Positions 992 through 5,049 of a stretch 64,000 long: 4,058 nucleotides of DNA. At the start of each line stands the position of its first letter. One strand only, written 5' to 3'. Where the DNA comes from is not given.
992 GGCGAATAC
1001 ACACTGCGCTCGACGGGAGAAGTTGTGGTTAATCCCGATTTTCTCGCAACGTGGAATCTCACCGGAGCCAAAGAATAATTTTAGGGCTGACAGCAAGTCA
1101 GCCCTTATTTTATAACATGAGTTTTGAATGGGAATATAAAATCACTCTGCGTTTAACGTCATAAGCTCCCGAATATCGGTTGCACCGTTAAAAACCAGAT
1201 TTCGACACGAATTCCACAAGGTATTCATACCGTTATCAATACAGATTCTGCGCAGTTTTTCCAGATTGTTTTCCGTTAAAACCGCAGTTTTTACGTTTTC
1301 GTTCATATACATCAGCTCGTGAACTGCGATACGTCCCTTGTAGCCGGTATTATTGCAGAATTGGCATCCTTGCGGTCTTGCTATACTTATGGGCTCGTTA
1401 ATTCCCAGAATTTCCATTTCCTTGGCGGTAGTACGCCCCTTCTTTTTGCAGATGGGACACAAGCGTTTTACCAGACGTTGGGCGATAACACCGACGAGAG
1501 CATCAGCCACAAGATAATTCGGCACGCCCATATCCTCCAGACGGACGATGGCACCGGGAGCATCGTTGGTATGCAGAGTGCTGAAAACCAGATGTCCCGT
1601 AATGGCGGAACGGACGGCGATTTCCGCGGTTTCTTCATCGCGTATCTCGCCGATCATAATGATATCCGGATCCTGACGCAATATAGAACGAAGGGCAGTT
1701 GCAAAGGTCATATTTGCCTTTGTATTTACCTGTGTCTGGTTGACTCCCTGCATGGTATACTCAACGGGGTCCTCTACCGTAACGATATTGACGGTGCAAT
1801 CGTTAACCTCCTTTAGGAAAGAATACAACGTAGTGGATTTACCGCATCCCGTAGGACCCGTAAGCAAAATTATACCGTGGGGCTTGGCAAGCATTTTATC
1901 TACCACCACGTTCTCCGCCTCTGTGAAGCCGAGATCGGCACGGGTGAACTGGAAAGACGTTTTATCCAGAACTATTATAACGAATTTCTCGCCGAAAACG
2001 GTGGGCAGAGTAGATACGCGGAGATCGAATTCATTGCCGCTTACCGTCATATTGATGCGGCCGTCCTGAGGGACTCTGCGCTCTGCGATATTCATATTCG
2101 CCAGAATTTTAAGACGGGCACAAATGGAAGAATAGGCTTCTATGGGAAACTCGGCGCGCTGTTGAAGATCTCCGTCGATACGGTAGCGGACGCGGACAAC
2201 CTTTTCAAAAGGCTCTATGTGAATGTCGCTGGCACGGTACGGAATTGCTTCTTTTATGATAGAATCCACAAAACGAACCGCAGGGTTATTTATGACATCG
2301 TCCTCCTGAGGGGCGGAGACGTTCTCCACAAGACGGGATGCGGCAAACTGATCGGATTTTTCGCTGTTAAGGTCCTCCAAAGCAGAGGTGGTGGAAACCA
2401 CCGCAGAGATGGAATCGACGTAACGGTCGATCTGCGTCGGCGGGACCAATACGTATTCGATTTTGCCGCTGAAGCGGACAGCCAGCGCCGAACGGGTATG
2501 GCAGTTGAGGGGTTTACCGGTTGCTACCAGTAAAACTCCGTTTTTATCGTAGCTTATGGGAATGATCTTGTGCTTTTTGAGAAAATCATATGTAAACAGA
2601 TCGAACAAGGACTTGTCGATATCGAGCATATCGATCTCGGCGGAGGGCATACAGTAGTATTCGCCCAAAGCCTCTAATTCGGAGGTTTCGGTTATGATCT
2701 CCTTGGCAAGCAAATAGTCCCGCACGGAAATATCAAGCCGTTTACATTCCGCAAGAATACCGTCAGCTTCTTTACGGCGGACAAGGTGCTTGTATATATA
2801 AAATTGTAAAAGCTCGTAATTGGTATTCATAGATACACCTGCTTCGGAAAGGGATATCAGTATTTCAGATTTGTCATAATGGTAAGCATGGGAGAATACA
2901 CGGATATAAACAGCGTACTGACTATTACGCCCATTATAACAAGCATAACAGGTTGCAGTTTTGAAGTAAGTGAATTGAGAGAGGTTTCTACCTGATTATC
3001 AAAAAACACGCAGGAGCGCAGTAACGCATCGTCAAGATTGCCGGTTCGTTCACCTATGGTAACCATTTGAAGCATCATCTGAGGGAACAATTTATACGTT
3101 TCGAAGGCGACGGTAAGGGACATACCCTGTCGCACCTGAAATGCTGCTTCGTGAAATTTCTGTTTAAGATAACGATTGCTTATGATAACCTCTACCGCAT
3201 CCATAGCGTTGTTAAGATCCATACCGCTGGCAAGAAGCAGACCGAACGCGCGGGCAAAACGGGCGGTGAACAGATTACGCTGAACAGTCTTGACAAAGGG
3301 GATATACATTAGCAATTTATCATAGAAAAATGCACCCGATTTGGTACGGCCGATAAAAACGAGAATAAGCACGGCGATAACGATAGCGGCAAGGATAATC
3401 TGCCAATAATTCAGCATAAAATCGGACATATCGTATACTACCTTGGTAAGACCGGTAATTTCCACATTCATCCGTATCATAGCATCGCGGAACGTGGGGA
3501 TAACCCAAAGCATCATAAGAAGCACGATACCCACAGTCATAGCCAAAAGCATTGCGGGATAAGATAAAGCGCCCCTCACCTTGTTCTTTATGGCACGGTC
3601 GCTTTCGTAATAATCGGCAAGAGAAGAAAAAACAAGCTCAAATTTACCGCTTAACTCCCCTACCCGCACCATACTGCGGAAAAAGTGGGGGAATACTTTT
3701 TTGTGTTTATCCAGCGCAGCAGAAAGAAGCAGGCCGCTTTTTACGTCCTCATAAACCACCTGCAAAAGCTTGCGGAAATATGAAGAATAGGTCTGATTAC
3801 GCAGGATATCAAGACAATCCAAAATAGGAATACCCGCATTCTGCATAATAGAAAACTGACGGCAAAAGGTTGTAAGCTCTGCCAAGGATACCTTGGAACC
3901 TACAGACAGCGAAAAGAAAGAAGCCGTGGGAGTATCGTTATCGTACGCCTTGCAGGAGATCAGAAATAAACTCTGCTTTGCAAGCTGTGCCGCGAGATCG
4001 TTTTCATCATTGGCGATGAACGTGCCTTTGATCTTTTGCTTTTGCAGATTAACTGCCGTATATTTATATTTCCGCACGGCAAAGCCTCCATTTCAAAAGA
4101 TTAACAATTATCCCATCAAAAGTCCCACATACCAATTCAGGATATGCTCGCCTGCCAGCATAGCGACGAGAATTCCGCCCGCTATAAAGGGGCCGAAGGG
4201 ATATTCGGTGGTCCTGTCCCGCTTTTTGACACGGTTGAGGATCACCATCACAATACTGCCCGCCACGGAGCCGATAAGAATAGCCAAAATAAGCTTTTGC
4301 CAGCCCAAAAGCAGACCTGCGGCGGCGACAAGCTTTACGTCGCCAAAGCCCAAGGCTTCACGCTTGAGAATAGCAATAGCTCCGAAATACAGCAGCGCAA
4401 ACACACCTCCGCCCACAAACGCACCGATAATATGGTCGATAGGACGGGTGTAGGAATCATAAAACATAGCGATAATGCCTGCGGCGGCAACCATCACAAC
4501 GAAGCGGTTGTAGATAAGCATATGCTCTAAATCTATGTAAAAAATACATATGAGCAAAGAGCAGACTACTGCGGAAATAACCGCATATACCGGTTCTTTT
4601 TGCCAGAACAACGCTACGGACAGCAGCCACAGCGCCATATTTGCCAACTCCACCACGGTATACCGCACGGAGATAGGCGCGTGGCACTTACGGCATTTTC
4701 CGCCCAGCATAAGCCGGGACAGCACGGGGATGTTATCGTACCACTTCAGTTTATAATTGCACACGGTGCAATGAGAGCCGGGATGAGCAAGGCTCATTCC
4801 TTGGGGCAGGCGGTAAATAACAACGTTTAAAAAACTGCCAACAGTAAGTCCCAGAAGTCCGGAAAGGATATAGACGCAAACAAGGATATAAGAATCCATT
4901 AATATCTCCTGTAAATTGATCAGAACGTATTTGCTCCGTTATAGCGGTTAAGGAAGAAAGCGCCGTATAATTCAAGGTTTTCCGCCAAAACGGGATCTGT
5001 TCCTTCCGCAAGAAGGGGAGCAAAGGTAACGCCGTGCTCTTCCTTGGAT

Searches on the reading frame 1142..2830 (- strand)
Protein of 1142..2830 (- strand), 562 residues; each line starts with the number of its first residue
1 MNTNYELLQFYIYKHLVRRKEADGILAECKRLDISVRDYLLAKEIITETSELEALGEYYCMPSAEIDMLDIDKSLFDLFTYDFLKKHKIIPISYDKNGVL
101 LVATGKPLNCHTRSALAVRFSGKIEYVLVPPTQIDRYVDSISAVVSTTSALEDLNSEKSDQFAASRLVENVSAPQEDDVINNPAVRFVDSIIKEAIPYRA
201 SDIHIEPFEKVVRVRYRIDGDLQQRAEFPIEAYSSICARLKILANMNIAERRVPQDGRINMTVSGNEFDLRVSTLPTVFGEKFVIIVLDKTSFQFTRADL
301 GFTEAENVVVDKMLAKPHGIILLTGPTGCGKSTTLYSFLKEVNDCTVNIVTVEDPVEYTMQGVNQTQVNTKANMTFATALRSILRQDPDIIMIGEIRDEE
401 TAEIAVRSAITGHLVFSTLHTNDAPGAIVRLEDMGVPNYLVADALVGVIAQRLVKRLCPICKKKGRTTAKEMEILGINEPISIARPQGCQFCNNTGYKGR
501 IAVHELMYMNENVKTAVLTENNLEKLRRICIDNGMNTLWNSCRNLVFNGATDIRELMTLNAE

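Call 59: search_protein_families(library=pfam, proteins=[window:1142-2830:-], max_evalue=0.0001)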
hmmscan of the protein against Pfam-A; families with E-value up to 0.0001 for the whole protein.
window:1142-2830:- (562 aa): 3 families
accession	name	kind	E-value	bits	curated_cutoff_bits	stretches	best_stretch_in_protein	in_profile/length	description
PF00437.27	T2SSE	-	1.1e-132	442.7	24.9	1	182-557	6-369/370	Type II/IV secretion system protein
PF05157.20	MshEN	-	2.8e-12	46.9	23.1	1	61-141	3-83/90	MshEN domain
PF13173.12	AAA_14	-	5.2e-05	23.7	27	0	319-410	3-85/129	AAA domain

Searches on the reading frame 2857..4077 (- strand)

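Call 59: search_protein_families(library=pfam, proteins=[window:2857-4077:-], max_evalue=0.0001)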
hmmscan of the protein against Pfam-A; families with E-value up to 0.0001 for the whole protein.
window:2857-4077:- (406 aa): 1 family
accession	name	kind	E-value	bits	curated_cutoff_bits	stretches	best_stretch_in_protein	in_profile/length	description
PF00482.28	T2SSF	-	7.7e-56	187.9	25.2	2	71-194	1-125/125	Type II secretion system (T2SS), protein F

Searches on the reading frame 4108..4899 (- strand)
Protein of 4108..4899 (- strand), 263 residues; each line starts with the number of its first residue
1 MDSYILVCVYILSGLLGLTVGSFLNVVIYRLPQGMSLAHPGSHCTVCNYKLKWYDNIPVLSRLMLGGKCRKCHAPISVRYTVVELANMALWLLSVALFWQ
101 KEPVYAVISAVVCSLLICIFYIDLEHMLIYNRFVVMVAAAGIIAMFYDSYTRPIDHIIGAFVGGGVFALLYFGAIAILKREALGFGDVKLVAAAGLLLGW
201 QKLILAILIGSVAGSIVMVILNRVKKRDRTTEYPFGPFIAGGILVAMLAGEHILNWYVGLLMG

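Call 59: search_protein_families(library=pfam, proteins=[window:4108-4899:-], max_evalue=0.0001)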
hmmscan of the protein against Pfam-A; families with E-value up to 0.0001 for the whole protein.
window:4108-4899:- (263 aa): 2 families
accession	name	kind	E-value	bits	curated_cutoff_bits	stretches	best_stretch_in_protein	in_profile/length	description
PF06750.18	A24_N_bact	-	1.1e-33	115.6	23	1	15-96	1-82/84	Bacterial Peptidase A24 N-terminal domain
PF01478.23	Peptidase_A24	-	3e-20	73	26.5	1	111-218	2-103/104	Type IV leader peptidase family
